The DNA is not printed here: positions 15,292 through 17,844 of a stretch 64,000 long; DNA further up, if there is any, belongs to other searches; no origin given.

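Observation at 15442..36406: Large surface-glycan locus: Wzy_C-TPR membrane protein, flippase and a 15-kb GT/sugar-modification block with two GT-D (DUF1792)-like paralogues. Candidate protein O-glycosylation system.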

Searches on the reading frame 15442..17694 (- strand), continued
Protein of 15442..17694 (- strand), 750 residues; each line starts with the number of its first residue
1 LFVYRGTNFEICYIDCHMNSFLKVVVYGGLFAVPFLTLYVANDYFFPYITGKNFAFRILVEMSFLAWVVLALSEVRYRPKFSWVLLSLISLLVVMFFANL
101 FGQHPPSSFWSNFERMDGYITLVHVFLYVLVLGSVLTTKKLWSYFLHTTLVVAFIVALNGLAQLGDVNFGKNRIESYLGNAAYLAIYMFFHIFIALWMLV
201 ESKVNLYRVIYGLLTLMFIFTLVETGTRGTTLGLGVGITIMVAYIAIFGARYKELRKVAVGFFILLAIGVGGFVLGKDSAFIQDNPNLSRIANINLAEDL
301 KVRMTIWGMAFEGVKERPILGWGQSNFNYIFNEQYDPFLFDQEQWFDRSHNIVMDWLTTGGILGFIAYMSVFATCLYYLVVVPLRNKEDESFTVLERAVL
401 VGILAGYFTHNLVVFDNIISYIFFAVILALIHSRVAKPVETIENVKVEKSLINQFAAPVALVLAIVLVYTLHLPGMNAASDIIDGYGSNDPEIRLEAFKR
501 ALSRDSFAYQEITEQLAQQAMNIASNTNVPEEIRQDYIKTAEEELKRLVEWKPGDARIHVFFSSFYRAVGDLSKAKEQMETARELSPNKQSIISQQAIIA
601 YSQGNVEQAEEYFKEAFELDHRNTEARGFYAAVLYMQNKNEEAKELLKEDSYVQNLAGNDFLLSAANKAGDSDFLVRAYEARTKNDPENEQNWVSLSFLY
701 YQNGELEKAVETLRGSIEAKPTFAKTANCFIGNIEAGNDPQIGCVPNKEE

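Call 18: find_encoding_contigs(protein=P0026, flank=10000, max_places=2)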
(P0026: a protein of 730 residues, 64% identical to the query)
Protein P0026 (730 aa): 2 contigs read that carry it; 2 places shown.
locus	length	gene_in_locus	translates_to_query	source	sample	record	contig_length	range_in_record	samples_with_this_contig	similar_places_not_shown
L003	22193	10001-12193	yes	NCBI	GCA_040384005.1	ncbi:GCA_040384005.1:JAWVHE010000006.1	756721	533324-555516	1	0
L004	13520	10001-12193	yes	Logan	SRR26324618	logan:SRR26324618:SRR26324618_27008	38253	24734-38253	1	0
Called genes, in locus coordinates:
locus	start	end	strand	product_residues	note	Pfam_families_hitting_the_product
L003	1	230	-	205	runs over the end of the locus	PF13580:SIS_2, PF01380:SIS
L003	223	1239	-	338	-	PF00288:GHMP_kinases_N, PF08544:GHMP_kinases_C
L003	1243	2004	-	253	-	PF05175:MTS, PF02353:CMAS, PF01209:Ubie_methyltran, PF13489:Methyltransf_23, PF13847:Methyltransf_31, PF08241:Methyltransf_11, PF08242:Methyltransf_12, PF13649:Methyltransf_25, +3 more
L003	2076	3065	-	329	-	PF01073:3Beta_HSD, PF01370:Epimerase, PF02719:Polysacc_synt_2, PF04321:RmlD_sub_bind, PF13460:NAD_binding_10 (weak), PF16363:GDP_Man_Dehyd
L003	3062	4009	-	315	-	PF00535:Glycos_transf_2 (weak)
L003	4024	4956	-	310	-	PF00535:Glycos_transf_2, PF13641:Glyco_tranf_2_3 (weak)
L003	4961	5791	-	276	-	PF01370:Epimerase, PF04321:RmlD_sub_bind (faint), PF16363:GDP_Man_Dehyd (faint)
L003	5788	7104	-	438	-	PF01943:Polysacc_synt, PF13440:Polysacc_synt_3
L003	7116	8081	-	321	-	PF01073:3Beta_HSD, PF01370:Epimerase, PF16363:GDP_Man_Dehyd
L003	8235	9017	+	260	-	-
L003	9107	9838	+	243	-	PF01467:CTP_transf_like, PF01050:MannoseP_isomer (weak)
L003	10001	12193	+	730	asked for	PF04932:Wzy_C, PF23914:TPR_CcmH_CycH (faint), PF13428:TPR_14 (faint), PF14559:TPR_19 (faint), PF07719:TPR_2 (faint)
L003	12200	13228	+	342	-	PF01565:FAD_binding_4, PF02873:MurB_C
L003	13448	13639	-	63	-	-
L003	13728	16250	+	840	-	PF07517:SecA_DEAD, PF01043:SecA_PP_bind, PF21090:P-loop_SecA, PF07516:SecA_SW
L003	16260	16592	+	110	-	PF04020:Phage_holin_4_2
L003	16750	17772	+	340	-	PF01018:GTP1_OBG, PF03193:RsgA_GTPase (faint), PF01926:MMR_HSR1, PF02421:FeoB_N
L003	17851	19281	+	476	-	PF02934:GatB_N, PF02637:GatB_Yqey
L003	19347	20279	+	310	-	-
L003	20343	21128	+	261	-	-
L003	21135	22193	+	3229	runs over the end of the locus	-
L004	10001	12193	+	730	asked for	PF04932:Wzy_C, PF23914:TPR_CcmH_CycH (faint), PF13428:TPR_14 (faint), PF14559:TPR_19 (faint), PF07719:TPR_2 (faint)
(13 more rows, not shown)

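Call 19: find_encoding_contigs(protein=P0117, flank=10000, max_places=2)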
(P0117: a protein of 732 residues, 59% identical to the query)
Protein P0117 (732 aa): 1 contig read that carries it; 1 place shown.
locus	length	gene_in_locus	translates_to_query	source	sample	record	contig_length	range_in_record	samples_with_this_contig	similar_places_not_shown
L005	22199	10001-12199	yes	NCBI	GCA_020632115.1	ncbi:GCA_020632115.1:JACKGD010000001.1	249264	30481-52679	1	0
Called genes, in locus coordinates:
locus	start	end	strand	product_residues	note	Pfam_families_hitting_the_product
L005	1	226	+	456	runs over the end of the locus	-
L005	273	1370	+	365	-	PF03102:NeuB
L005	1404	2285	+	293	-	-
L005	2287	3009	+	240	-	PF02348:CTP_transf_3, PF12804:NTP_transf_3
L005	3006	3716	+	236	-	PF00702:Hydrolase (weak)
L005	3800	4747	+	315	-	-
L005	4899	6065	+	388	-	PF24948:Citrate_synth_N, PF16114:Citrate_bind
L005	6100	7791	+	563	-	PF00549:Ligase_CoA, PF00285:Citrate_synt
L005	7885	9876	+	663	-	-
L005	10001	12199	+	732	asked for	PF04932:Wzy_C, PF23914:TPR_CcmH_CycH (faint), PF13424:TPR_12 (faint), PF13428:TPR_14 (faint), PF14559:TPR_19 (faint), PF00515:TPR_1 (faint), PF07719:TPR_2 (faint), PF13181:TPR_8 (faint)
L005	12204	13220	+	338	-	PF01565:FAD_binding_4, PF02873:MurB_C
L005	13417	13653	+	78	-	-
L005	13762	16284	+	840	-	PF07517:SecA_DEAD, PF01043:SecA_PP_bind, PF21090:P-loop_SecA, PF07516:SecA_SW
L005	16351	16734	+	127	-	PF04020:Phage_holin_4_2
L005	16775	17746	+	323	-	PF01018:GTP1_OBG, PF01926:MMR_HSR1, PF02421:FeoB_N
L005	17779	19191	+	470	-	PF02934:GatB_N, PF02637:GatB_Yqey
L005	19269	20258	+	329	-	-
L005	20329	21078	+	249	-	-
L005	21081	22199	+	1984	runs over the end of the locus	PF08309:LVIVD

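Call 31: predict_structure(alignment_id=A1)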
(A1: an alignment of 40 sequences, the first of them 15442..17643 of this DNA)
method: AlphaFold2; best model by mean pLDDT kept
length: 733 residues; sequences in the alignment: 40
mean_pLDDT: 86.4   pTM: 0.82
mean pLDDT of the five models: 86.4, 84.4, 83.8, 81.5, 78.9
residues with pLDDT >= 90: 365; 70-90: 306; 50-70: 40; < 50: 22
segments of 3 or more residues with pLDDT < 50: 25-33, 96-99, 328-332, 730-733
pLDDT, mean of each block of 10 residues (from residue 1): 90 91 55 67 93 91 94 94 84 57 86 94 93 95 82 67 82 93 85 91 89 88 86 67 70 80 84 82 86 91 86 88 63 75 92 95 90 87 94 76 86 95 85 88 88 82 85 92 87 86 90 94 96 88 94 95 95 93 93 96 91 93 91 86 89 91 90 91 92 93 89 91 76 36
secondary structure, 60 per line:
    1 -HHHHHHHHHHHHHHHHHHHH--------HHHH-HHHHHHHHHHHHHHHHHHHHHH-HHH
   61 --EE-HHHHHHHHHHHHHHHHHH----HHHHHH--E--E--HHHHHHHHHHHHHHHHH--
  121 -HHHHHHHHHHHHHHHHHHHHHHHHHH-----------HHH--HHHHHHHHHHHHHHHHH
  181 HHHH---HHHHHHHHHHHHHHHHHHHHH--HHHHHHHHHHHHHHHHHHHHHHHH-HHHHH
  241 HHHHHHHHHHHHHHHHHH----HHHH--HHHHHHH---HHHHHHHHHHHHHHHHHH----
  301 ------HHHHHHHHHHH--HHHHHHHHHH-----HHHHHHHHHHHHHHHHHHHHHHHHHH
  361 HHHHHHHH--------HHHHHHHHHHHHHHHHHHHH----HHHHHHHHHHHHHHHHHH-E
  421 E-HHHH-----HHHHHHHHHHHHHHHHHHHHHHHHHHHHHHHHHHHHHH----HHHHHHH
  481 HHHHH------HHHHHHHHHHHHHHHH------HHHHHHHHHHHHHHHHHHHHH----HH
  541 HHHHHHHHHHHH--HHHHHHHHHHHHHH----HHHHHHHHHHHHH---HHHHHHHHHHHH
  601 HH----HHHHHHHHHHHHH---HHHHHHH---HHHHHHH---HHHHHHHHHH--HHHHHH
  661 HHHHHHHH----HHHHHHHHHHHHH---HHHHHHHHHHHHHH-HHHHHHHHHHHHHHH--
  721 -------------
elements in order (helices of 4 or more, strands of 3 or more residues): H2-21 H30-33 H35-56 H66-83 H88-93 H102-118 H122-147 H164-184 H188-208 H211-234 H236-258 H263-266 H269-275 H279-296 H307-317 H320-329 H335-368 H377-396 H401-418 H423-426 H432-469 H474-485 H492-507 H514-534 H539-552 H555-568 H573-585 H589-602 H607-619 H623-629 H633-639 H643-652 H655-668 H673-685 H689-702 H704-718

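Call 34: fold_search(model_id=the predicted structure, library=pdb)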
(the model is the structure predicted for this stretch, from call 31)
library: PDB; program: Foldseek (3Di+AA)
matches with E <= 10: 1318; with E <= 0.001: 82
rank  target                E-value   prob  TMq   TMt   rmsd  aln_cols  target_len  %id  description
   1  9qhc_B                6.6e-07  1.00  0.23  0.54   7.8       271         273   25  Crystal structure of 8-repeat CTPR protein with eliminated coordination sites (released 2025-10-22)
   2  1w3b_A                1.6e-06  1.00  0.21  0.36  15.2       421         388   18  The superhelical TPR domain of O-linked GlcNAc transferase reveals structural similarities to importin alpha. (released 2004-09-09)
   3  8chy                  1.6e-06  1.00  0.22  0.51   8.4       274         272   23  Crystal structure of an 8-repeat consensus TPR superhelix with Zinc. (released 2024-02-21)
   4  9qhb                  2.1e-06  1.00  0.22  0.52   8.0       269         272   24  Crystal structure of 16-repeat CTPR protein with eliminated coordination sites (released 2025-10-22)
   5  9qhc_A                2.3e-06  1.00  0.23  0.51   8.1       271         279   25  Crystal structure of 8-repeat CTPR protein with eliminated coordination sites (released 2025-10-22)
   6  6eou                  2.9e-06  1.00  0.24  0.45  15.2       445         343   16  O-GlcNAc transferase TPR domain with the intellectual disability associated mutation L254F (released 2018-05-09)
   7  1w3b_B                3.2e-06  1.00  0.26  0.47   7.6       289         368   18  The superhelical TPR domain of O-linked GlcNAc transferase reveals structural similarities to importin alpha. (released 2004-09-09)
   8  7ntf_B                8.7e-06  1.00  0.21  0.20  11.6       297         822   18  Cryo-EM structure of unliganded O-GlcNAc transferase (released 2021-11-17)
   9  7yea_A                1.4e-05  1.00  0.24  0.19  10.4       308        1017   20  Human O-GlcNAc transferase Dimer (released 2023-07-12)
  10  8dtf_A                1.5e-05  1.00  0.19  0.18  10.5       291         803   17  Cryo-EM structure of the full length Arabidopsis SPY with complete TPRs (released 2023-03-08)
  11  8dtg_A                1.5e-05  1.00  0.20  0.18  12.6       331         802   15  Cryo-EM structure of Arabidopsis SPY alternative conformation 1 (released 2023-03-08)
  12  7y4i_A                1.5e-05  1.00  0.19  0.17  13.9       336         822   17  Crystal structure of SPINDLY in complex with GDP (released 2022-12-07)
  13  7yeh_A                3.3e-05  1.00  0.23  0.17  25.0       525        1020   14  Cryo-EM structure of human OGT-OGA complex (released 2023-07-12)
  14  8dtg_B                3.5e-05  1.00  0.20  0.20  10.8       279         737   16  Cryo-EM structure of Arabidopsis SPY alternative conformation 1 (released 2023-03-08)
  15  7y4i_B                3.5e-05  1.00  0.19  0.17  11.4       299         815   16  Crystal structure of SPINDLY in complex with GDP (released 2022-12-07)
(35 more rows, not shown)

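Call 42: find_related_loci(query=A1, collection=genome_contigs, flank=10000)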
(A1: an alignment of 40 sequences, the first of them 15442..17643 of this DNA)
Query A1 (733 aa) in genome_contigs; peptide patterns used: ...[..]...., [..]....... (x = any residue, [..] = any of these).
600 stretches matched a pattern (row limit reached: there are more); 551 encode a relative of the query (tblastn E <= 1e-3); the best 80 are kept; 80 distinct loci.
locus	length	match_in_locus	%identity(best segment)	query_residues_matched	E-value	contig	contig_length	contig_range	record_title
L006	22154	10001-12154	69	12-727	0e+0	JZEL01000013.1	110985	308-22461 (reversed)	MAG: Parcubacteria bacterium OLB19 UZ19_OD100CONTIG000013, whole genome shotgun sequence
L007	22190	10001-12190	64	1-727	0e+0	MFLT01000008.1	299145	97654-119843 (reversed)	MAG: Candidatus Kaiserbacteria bacterium RIFCSPLOWO2_01_FULL_45_25 rifcsplowo2_01_scaffold_520, whole genome shotgun seq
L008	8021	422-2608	62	1-727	0e+0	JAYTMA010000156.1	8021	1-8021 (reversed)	MAG: bacterium isolate GFS_3428 GFS_3428_155, whole genome shotgun sequence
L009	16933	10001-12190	63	1-727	0e+0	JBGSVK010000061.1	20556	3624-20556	MAG: Candidatus Paceibacteria bacterium isolate JTS-AC455 k141_3866168, whole genome shotgun sequence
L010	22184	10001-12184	62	1-727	0e+0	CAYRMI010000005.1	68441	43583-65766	MAG TPA_asm: uncultured Candidatus Saccharibacteria bacterium isolate SRP300315_co1_16 genome assembly, contig: NODE_208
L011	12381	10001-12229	58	1-727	0e+0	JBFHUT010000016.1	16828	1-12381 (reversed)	MAG: Candidatus Paceibacteria bacterium isolate Mix_sand09.2021.07.G.23 k141_579561_length_16828_cov_10.0000, whole geno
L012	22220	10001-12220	58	1-727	0e+0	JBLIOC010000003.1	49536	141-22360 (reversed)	MAG: Candidatus Paceibacteria bacterium isolate 3300053785_176 Ga0535658_0000917, whole genome shotgun sequence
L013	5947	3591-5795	58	1-727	0e+0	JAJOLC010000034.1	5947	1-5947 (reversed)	MAG: Candidatus Paceibacterota bacterium isolate MAG-712 c_000000000655, whole genome shotgun sequence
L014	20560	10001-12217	58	1-727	0e+0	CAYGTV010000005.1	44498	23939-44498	MAG TPA_asm: uncultured Candidatus Saccharibacteria bacterium isolate ERP117304_co2_145 genome assembly, contig: NODE_74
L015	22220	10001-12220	57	1-727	0e+0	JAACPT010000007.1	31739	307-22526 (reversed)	MAG: Candidatus Parcubacteria bacterium isolate CG_2015-02_43_9 CG_2015-02_curated_scaffold_960, whole genome shotgun se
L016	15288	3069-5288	57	1-727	0e+0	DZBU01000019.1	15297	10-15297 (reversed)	MAG TPA_asm: Candidatus Elulimicrobium sp. isolate SulCav_PC08_66_47_31 SulCav_PC08-66_3187_length_15297_cov_16.948038,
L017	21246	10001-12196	57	1-727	0e+0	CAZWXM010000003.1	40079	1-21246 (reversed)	MAG TPA_asm: uncultured Candidatus Saccharibacteria bacterium isolate SRP286056_co2_553 genome assembly, contig: NODE_12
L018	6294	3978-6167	56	1-727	0e+0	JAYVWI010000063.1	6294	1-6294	MAG: Candidatus Paceibacterota bacterium isolate GL82_DN_metabat_113 GL82_DN_metabat_113_62, whole genome shotgun sequen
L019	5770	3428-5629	55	1-727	0e+0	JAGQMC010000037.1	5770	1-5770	MAG: Candidatus Kaiserbacteria bacterium isolate HKST-UBA32 k127_2964742, whole genome shotgun sequence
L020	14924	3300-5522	55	1-727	0e+0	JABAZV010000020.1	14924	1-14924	MAG: Patescibacteria group bacterium isolate HE327_NSB044 NODE_5132_length_14924_cov_4.878068, whole genome shotgun sequ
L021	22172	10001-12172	55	1-727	0e+0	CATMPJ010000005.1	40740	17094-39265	MAG: uncultured bacterium isolate SRR3962773_bin.21_MetaWRAP_v1.3_MAG genome assembly, contig: ERZ505245.273, whole geno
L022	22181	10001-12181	55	1-727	0e+0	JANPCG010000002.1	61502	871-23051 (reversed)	MAG: Candidatus Kaiserbacteria bacterium isolate VAR_78_metabat_560 VAR_78_k141_2829930, whole genome shotgun sequence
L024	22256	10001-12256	52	1-727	0e+0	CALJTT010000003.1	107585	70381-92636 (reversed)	MAG: Candidatus Pacebacteria bacterium isolate R3_Bin_METABAT__89_1 genome assembly, contig: c_000000132228, whole genom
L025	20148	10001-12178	54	1-727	0e+0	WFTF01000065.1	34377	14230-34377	MAG: Patescibacteria group bacterium isolate S139_130 k151_463369, whole genome shotgun sequence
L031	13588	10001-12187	50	1-727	0e+0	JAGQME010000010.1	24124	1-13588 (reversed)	MAG: Candidatus Kaiserbacteria bacterium isolate HKST-UBA34 NODE_10_length_24124_cov_4.956419, whole genome shotgun sequ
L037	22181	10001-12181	48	1-727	0e+0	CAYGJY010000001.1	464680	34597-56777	MAG TPA_asm: uncultured Candidatus Saccharibacteria bacterium isolate ERP117304_co1_113 genome assembly, contig: NODE_11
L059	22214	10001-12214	38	1-723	4e-155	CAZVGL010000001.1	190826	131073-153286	MAG TPA_asm: uncultured Candidatus Saccharibacteria bacterium isolate binchicken_co28_93 genome assembly, contig: NODE_2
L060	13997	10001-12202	36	1-721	8e-155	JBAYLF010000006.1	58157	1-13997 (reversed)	MAG: Candidatus Paceibacterota bacterium isolate SO_2016_GW1_97 scaffold01096_OW334_2016, whole genome shotgun sequence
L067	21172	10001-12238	37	1-723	3e-152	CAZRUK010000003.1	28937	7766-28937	MAG TPA_asm: uncultured Candidatus Saccharibacteria bacterium isolate SRP319275_co4_269 genome assembly, contig: NODE_86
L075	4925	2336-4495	37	5-723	4e-150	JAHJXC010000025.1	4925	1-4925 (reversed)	MAG: Patescibacteria group bacterium isolate UML_A.mb.14 UML_A.mb.14_k141_38255, whole genome shotgun sequence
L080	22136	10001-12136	38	1-720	7e-147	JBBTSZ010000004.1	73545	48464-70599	MAG: Patescibacteria group bacterium isolate H41-bin015_1 H41_bin015_1_000000000004, whole genome shotgun sequence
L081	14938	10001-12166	37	1-723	1e-146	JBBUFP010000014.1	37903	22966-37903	MAG: Patescibacteria group bacterium isolate H43-bin190_1 H43_bin190_1_000000000014, whole genome shotgun sequence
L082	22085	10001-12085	37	6-704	5e-146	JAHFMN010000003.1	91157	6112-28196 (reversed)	MAG: Candidatus Kaiserbacteria bacterium isolate nzgw458 NODE_194_length_91158_cov_6.921570, whole genome shotgun sequen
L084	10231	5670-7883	36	5-724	2e-145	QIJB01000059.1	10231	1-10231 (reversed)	MAG: Candidatus Campbellbacteria bacterium isolate SZUA-82 Ga0063293_10010519, whole genome shotgun sequence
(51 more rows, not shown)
